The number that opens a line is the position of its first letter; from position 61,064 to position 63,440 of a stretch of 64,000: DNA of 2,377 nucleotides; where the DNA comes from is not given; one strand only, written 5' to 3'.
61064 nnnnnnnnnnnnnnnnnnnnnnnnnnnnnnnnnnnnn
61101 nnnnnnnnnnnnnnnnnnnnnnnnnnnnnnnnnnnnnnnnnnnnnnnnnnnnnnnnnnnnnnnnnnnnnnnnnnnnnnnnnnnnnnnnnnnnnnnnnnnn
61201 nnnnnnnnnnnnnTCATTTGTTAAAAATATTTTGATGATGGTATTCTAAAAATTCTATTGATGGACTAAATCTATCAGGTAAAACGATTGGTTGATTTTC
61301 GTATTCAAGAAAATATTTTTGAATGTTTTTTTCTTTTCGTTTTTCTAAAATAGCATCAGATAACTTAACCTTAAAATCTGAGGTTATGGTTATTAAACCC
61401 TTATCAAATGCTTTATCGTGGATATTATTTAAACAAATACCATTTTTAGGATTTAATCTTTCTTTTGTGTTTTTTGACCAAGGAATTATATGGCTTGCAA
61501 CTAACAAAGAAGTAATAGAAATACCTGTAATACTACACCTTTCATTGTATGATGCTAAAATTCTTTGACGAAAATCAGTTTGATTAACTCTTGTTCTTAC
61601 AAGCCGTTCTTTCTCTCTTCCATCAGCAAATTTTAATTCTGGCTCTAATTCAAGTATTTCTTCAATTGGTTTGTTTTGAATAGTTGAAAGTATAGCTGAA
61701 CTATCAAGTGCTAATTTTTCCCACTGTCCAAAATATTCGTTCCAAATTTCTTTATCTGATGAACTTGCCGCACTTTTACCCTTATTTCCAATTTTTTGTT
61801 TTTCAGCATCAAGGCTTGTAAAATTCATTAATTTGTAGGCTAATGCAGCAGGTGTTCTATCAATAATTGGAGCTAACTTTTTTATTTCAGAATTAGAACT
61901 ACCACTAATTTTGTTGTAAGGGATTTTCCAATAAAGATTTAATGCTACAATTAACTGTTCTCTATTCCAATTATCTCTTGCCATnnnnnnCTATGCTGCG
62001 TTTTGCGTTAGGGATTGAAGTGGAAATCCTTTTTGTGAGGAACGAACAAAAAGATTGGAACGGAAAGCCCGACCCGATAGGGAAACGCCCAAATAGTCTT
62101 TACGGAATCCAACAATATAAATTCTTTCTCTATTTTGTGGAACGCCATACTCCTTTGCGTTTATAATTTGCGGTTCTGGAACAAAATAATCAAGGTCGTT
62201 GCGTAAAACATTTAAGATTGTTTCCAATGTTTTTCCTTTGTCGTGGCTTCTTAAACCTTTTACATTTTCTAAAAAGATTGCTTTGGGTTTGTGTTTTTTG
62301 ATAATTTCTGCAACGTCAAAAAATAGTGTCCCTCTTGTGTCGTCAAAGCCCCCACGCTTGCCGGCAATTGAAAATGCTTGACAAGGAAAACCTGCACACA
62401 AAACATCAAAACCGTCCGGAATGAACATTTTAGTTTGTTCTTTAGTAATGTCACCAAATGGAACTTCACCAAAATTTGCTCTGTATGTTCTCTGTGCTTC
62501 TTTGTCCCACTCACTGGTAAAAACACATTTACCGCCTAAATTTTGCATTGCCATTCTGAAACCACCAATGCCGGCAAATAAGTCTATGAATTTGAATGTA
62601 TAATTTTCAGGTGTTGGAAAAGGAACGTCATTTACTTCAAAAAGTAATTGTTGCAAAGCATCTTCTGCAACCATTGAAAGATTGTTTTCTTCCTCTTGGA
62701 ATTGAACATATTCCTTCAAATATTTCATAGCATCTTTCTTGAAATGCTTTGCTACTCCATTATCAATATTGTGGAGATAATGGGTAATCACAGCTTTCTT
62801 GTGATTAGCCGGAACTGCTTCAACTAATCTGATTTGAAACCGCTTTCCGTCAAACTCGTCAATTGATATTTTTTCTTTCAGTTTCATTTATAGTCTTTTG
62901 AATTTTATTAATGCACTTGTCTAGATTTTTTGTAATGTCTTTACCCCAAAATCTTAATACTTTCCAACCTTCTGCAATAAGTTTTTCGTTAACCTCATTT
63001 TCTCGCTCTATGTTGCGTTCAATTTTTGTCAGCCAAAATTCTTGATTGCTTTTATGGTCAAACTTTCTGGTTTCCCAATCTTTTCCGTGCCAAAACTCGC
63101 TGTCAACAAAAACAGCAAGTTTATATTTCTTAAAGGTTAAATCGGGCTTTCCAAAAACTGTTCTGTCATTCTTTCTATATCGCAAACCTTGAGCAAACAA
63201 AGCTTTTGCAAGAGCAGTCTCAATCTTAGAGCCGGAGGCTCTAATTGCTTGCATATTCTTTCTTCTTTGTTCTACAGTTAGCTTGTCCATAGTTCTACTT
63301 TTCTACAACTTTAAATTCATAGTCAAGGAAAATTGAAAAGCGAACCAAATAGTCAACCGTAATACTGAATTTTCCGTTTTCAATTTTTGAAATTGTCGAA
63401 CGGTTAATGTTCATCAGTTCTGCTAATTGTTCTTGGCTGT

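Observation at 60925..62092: m5C methyltransferase gene split between motif VIII and the TRD by an inverted-repeat-bounded HNH-endonuclease cassette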

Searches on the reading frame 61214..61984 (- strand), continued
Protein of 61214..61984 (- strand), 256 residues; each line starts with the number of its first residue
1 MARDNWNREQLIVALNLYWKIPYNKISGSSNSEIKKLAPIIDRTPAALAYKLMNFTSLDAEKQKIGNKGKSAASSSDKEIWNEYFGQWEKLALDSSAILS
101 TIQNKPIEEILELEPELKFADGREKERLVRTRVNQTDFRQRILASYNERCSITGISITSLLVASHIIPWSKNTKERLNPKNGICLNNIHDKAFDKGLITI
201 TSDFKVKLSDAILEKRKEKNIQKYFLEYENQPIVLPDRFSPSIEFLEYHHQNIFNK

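Call 80: fold_search(model_id=the predicted structure, library=pdb)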
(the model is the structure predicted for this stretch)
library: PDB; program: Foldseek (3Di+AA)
matches with E <= 10: 19; with E <= 0.001: 0
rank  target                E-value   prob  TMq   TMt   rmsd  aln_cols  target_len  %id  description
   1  6yex_B                8.7e-02  0.63  0.28  0.25  21.4       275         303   21  VcaM4I restriction endonuclease in the absence of DNA (released 2020-12-16)
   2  6yex_A                2.1e-01  0.89  0.26  0.22   6.8       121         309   30  VcaM4I restriction endonuclease in the absence of DNA (released 2020-12-16)
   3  6ghs                  6.7e-01  0.72  0.26  0.23   5.7       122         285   20  Modification dependent TagI restriction endonuclease (released 2018-08-29)
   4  8eki_B                3.6e+00  0.08  0.13  0.30  11.6       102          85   10  CryoEM structure of the Dsl1 complex bound to SNAREs Sec20 and Use1 (released 2023-10-04)
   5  4xax_B                3.6e+00  0.07  0.12  0.18  12.2       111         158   14  Crystal structure of Thermus thermophilus CarD in complex with the Thermus aquaticus RNA polymerase beta1 domain (released 2015-09-16)
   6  4yy5_A                4.2e+00  0.06  0.13  0.24  12.0       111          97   10  Computationally designed left-handed alpha/alpha toroid with 3 repeats in space group P43212 (released 2015-12-16)
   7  4l5g_A                4.6e+00  0.06  0.13  0.18  11.1       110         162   11  Crystal structure of Thermus thermophilus CarD (released 2013-07-31)
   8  4l5g_B                5.1e+00  0.06  0.13  0.18  11.7       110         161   13  Crystal structure of Thermus thermophilus CarD (released 2013-07-31)
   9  6u8t_C                5.4e+00  0.02  0.12  0.12  21.2       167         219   16  Crystal structure of YopT domain of Pasteurella Multocida PfhB2-toxin (released 2020-09-09)
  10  5hgi                  5.7e+00  0.03  0.13  0.10  11.3       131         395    9  Crystal structure of apo human IRE1 alpha (released 2016-06-08)
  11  2qib_A                6.0e+00  0.04  0.14  0.15  13.6       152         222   13  Crystal structure of tetR-family transcriptional regulator from Streptomyces coelicolor (released 2007-09-04)
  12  2qkw_A                7.4e+00  0.04  0.17  0.31  10.8       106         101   12  Structural basis for activation of plant immunity by bacterial effector protein AvrPto (released 2007-08-21)
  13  3vpm_A                7.8e+00  0.02  0.13  0.12  11.2       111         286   10  Crystal structure of human ribonucleotide reductase subunit M2 (hRRM2) mutant (released 2013-03-06)
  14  1li7_B                7.8e+00  0.01  0.10  0.08  12.5       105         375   12  Crystal Structure of Cysteinyl-tRNA Synthetase with Cysteine Substrate Bound (released 2002-04-26)
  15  4m1h_D                7.8e+00  0.01  0.12  0.10  15.3       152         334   16  X-ray crystal structure of Chlamydia trachomatis apo NrdB (released 2013-08-21)
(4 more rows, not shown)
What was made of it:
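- On PUA-superfamily HNH modification-dependent restriction enzymes (VcaM4I, TagI, ScoMcrA): Foldseek top hits are VcaM4I and TagI, but weak (call 80).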

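Call 89: search_protein_families(library=pfam, proteins=[L005:3497-4351:+], max_evalue=0.1)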
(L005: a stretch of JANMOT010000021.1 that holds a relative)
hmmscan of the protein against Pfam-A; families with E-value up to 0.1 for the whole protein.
L005:3497-4351:+ (284 aa): 1 family
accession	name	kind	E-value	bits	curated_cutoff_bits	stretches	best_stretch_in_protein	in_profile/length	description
PF09273.16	Rubis-subs-bind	-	0.045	14.8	21.6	1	220-267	66-112/128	Rubisco LSMT substrate-binding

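Call 90: search_protein_families(library=ncbifam, proteins=[L005:3497-4351:+], max_evalue=0.1)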
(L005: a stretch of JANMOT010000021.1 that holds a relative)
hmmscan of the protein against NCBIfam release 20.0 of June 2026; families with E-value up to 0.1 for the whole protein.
L005:3497-4351:+ (284 aa): 1 family
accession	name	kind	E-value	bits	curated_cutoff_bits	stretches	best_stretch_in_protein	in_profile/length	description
TIGR03884.1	sel_bind_Methan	equivalog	0.01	16.2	44.65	1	45-92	4-51/74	selenium-binding protein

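Call 92: search_dna_similar(query=window:61214-61984:-, collection=plasmids, mode=protein, max_rows=12)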
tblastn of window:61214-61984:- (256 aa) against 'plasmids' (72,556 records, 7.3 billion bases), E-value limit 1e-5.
Records with a match: 251; places in all: 269; records where one place covers at least 80% of the query: 3.
Best place of each record, by identity: <60% 251.
By first word of the organism name: Bacillus 76; Providencia 20; Rhizobium 13; Acinetobacter 13; Enterobacter 10; Nostoc 7; Roseomonas 6; Escherichia 6; Cupriavidus 5; Vibrio 4; and 53 more.
By predicted mobility (MOB-suite, as given by PLSDB): non-mobilizable 172; conjugative 55; mobilizable 24.
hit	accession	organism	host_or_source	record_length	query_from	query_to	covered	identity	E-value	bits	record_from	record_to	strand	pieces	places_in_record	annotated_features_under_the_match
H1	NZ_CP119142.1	Neisseria gonorrhoeae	Homo sapiens,whole organism,synovial ...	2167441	6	254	97%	41.8%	1e-54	196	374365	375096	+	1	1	none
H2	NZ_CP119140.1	Neisseria gonorrhoeae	Homo sapiens,whole organism,blood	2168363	6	254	97%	41.8%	1e-54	196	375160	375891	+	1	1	none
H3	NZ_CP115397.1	Hymenobacter yonginensis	whole organism,freshwater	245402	6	249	95%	38.8%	2e-47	175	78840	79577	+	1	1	HNH endonuclease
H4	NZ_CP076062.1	Cupriavidus sp. EM10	Pure-cultured cell,sewage water sludge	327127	22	203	71%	29.4%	6e-13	76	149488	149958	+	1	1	HNH endonuclease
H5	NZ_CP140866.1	Rhizobium leguminosarum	Trifolium pratense,whole organism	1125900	124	256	52%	38.5%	1e-13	77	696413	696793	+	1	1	record has no annotation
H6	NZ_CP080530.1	Mesorhizobium sp. AR02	Oxytropis sp.,Cell culture,root nodule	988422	124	254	51%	37.3%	5e-11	70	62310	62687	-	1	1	HNH endonuclease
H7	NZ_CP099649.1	Paraburkholderia fungorum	Arabidopsis thaliana,pure culture,leaf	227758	124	254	51%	36.8%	2e-16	86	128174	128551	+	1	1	HNH endonuclease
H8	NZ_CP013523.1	Rhizobium phaseoli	Phaseolus vulgaris,Whole ...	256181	125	254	51%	36.5%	4e-13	76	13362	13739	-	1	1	HNH endonuclease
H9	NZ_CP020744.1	Bacillus mycoides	whole organism,soil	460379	130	256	50%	37.0%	2e-20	97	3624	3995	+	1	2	HNH endonuclease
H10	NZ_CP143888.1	Agrobacterium deltaense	Cell culture,Plant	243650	124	256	52%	34.5%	3e-14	79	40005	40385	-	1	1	HNH endonuclease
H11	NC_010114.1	Vibrio sp. 09022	-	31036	128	251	48%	36.8%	2e-10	68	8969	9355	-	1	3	HNH endonuclease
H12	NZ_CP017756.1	Cupriavidus malaysiensis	cell culture,Lake Kulim, Kedah, Malaysia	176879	124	255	52%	34.6%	5e-15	81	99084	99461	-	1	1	HNH endonuclease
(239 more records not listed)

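Call 93: search_dna_similar(query=window:61214-61984:-, collection=phages, mode=protein, max_rows=8)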
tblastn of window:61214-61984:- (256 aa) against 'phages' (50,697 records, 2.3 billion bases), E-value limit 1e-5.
Records with a match: 9; places in all: 9; records where one place covers at least 80% of the query: 1.
Best place of each record, by identity: <60% 9.
By first word of the organism name: Salmonella 4; Ruminococcus 2; Vibrio 2; Bacteriophage 1.
By host as written in the record: - 2; Ruminococcus sp. 2; Salmonella enterica subsp. enterica serovar Newport 2; Salmonella enterica subsp. enterica serovar Kentucky 1; Vibrio cyclitrophicus 10N.286.54.E5 1; Vibrio cyclitrophicus 10N.286.55.C4 1.
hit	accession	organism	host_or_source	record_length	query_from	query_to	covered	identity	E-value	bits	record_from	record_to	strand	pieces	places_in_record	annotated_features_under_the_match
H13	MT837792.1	Bacteriophage sp.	human fecal samples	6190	2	253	98%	35.7%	2e-47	174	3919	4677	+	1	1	record has no annotation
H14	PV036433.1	Ruminococcus phage NatCom_23091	Ruminococcus sp.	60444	122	254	52%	35.6%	1e-16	85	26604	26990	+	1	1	hypothetical protein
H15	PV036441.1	Ruminococcus phage NatCom_29429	Ruminococcus sp.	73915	122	254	52%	35.6%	1e-16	84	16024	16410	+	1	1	hypothetical protein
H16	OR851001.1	Salmonella phage S.Kent 1-2-1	Salmonella enterica subsp. enterica ...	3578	129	254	49%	31.9%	1e-10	67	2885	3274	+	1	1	record has no annotation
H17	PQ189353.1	Vibrio phage 10N.286.54.E5_PE002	Vibrio cyclitrophicus 10N.286.54.E5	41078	121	212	36%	36.2%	6e-7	56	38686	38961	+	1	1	hypothetical protein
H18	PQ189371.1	Vibrio phage 10N.286.55.C4_PE001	Vibrio cyclitrophicus 10N.286.55.C4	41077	121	212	36%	36.2%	6e-7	56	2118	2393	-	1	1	hypothetical protein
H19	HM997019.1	Salmonella phage 7-11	Salmonella enterica subsp. enterica ...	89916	122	203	32%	34.1%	3e-6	54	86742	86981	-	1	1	hypothetical protein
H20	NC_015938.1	Salmonella phage 7-11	Salmonella enterica subsp. enterica ...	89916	122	203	32%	34.1%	3e-6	54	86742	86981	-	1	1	hypothetical protein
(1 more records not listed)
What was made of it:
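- Tried and rejected: No close relative of the HNH protein; best identity 42% (calls 92, 93).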

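Call 94: get_annotated_region(hit=H1, flank=4000)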
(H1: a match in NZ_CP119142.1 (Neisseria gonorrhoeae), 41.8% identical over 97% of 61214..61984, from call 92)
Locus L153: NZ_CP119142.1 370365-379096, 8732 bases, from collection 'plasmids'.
description: Neisseria gonorrhoeae strain 2022NG-0032 plasmid p2022NG-0032_1, complete sequence
organism: Neisseria gonorrhoeae (NCBI taxid 485)
taxonomy: Bacteria; Pseudomonadota; Betaproteobacteria; Neisseriales; Neisseriaceae; Neisseria; Neisseria gonorrhoeae
host: -; source: Homo sapiens,whole organism,synovial fluid; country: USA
typing (MOB-suite, as given by PLSDB): non-mobilizable
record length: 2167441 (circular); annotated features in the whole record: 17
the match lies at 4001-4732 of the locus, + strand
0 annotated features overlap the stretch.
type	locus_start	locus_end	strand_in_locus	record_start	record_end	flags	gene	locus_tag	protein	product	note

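Call 95: get_annotated_region(hit=H3, flank=4000)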
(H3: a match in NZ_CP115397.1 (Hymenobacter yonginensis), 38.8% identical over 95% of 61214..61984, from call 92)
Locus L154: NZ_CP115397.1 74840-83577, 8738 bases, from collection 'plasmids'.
description: Hymenobacter yonginensis strain KCTC 22745 plasmid unnamed2, complete sequence
organism: Hymenobacter yonginensis (NCBI taxid 748197)
taxonomy: Bacteria; Bacteroidota; Cytophagia; Cytophagales; Hymenobacteraceae; Hymenobacter; Hymenobacter yonginensis
host: -; source: whole organism,freshwater; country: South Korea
typing (MOB-suite, as given by PLSDB): non-mobilizable
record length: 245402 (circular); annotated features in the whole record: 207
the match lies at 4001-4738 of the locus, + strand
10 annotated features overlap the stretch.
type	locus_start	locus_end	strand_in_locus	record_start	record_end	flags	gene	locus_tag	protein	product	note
CDS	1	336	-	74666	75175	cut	-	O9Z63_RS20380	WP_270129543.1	hypothetical protein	-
CDS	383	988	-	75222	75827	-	-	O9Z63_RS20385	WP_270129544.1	hypothetical protein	-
CDS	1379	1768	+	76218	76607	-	-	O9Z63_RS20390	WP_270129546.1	helix-turn-helix transcriptional regulator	-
CDS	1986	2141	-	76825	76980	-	-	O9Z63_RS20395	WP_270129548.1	hypothetical protein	-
CDS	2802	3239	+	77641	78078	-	-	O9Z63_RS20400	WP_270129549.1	hypothetical protein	-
CDS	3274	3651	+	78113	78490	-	-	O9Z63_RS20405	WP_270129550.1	hypothetical protein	-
CDS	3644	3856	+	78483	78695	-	-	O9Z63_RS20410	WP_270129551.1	hypothetical protein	-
CDS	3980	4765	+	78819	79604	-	-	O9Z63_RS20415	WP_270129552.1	HNH endonuclease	-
CDS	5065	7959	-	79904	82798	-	-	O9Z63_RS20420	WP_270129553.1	UvrD-helicase domain-containing protein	-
CDS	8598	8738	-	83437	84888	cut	-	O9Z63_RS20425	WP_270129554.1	hypothetical protein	-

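Call 99: find_encoding_contigs(protein=P0046, flank=4000, max_places=4)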
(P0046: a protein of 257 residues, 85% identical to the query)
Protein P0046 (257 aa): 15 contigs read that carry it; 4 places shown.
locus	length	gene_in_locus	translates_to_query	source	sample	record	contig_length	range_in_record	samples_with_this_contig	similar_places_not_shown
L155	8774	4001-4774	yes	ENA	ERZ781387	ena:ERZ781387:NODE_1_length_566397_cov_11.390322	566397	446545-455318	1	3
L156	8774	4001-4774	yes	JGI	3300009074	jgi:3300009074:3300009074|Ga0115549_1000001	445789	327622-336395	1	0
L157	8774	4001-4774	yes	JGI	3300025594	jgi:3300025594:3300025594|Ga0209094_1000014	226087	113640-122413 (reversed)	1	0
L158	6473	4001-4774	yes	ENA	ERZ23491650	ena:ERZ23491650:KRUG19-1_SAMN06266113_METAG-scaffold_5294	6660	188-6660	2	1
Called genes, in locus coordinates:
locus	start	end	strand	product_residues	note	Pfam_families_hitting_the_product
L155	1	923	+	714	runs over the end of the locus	PF17210:SdrD_B (faint), PF18962:Por_Secre_tail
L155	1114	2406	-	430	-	PF05684:DUF819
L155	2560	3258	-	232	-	-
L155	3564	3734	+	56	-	-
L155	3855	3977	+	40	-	-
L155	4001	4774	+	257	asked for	PF13391:HNH_2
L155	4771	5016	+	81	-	-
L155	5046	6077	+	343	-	PF09561:RE_HpaII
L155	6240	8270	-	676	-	PF13089:PP_kinase_N, PF02503:PP_kinase, PF17941:PP_kinase_C_1, PF13091:PLDc_2, PF13090:PP_kinase_C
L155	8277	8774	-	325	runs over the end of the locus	PF19580:Exo_endo_phos_3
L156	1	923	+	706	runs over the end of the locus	PF17210:SdrD_B (faint), PF18962:Por_Secre_tail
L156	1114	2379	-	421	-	PF05684:DUF819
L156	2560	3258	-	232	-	-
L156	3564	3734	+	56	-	-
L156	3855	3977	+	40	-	-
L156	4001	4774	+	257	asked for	PF13391:HNH_2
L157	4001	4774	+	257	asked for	PF13391:HNH_2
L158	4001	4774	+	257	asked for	PF13391:HNH_2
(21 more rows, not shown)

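Call 100: find_encoding_contigs(protein=P0060, flank=4000, max_places=4)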
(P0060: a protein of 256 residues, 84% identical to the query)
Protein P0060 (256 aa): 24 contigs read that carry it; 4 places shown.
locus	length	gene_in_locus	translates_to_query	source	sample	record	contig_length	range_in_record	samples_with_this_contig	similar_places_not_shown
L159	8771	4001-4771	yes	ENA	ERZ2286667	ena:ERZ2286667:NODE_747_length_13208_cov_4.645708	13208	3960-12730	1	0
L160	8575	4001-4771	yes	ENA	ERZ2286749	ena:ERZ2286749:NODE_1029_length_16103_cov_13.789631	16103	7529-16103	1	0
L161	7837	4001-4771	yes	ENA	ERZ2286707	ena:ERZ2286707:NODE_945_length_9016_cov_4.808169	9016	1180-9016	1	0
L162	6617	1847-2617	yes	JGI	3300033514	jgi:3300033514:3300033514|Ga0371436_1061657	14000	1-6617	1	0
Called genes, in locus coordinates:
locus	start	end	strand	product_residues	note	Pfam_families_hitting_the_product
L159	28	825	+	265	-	PF13174:TPR_6 (faint), PF13525:YfiO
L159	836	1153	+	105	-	PF01192:RNA_pol_Rpb6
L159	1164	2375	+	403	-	PF02441:Flavoprotein, PF04127:DFP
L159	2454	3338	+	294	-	PF16119:DUF4835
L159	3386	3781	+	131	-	-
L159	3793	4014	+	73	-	-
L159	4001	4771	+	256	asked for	PF13391:HNH_2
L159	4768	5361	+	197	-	-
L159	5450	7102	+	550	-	PF02463:SMC_N, PF13175:AAA_15 (faint), PF13476:AAA_23, PF13304:AAA_21 (faint)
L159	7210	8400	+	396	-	PF12242:Eno-Rase_NADH_b, PF12241:Enoyl_reductase, PF07055:Eno-Rase_FAD_bd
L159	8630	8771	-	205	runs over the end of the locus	?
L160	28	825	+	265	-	PF13174:TPR_6 (faint), PF13525:YfiO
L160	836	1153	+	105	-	PF01192:RNA_pol_Rpb6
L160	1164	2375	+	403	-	PF02441:Flavoprotein, PF04127:DFP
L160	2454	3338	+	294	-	PF16119:DUF4835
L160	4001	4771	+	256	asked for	PF13391:HNH_2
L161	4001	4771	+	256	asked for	PF13391:HNH_2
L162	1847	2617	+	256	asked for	PF13391:HNH_2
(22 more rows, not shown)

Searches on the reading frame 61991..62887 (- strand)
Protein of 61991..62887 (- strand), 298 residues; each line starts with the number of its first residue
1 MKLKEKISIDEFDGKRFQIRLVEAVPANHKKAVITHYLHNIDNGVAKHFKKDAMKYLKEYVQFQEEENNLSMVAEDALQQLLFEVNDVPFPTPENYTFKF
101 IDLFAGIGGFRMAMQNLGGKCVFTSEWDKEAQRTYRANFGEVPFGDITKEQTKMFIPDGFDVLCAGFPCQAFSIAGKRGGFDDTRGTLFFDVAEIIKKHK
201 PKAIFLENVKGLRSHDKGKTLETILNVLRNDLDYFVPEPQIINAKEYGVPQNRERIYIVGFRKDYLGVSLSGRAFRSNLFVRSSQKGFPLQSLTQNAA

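Call 5: search_protein_families(library=pfam, proteins=[window:61991-62887:-], max_evalue=0.01)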
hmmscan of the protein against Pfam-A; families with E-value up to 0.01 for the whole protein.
window:61991-62887:- (298 aa): 1 family
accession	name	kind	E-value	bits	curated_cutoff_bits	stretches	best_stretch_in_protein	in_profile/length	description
PF00145.23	DNA_methylase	-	1.5e-73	248.5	22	1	98-265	1-165/324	C-5 cytosine-specific DNA methylase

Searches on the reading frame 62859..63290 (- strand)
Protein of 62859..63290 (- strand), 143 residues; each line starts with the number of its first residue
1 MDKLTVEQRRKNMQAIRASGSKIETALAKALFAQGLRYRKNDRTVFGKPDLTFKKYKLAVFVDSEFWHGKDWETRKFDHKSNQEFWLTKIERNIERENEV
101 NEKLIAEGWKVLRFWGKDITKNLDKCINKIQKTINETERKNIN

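Call 5: search_protein_families(library=pfam, proteins=[window:62859-63290:-], max_evalue=0.01)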
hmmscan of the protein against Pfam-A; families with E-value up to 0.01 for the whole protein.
window:62859-63290:- (143 aa): 3 families
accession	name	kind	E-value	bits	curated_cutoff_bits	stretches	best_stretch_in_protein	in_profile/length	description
PF03852.21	Vsr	-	6.1e-31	106.5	27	1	1-73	1-73/74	DNA mismatch endonuclease Vsr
PF04480.18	DUF559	-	5.5e-06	26.7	20.6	1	95-134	69-108/109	Protein of unknown function (DUF559)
PF18741.7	MTES_1575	-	1.7e-05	25.3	38.2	1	91-134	53-96/96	REase_MTES_1575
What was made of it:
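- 62859..63290 (-): Vsr very-short-patch repair endonuclease, first gene of the Vsr-M-R operon. Pfam PF03852, E 6e-31 (call 5).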
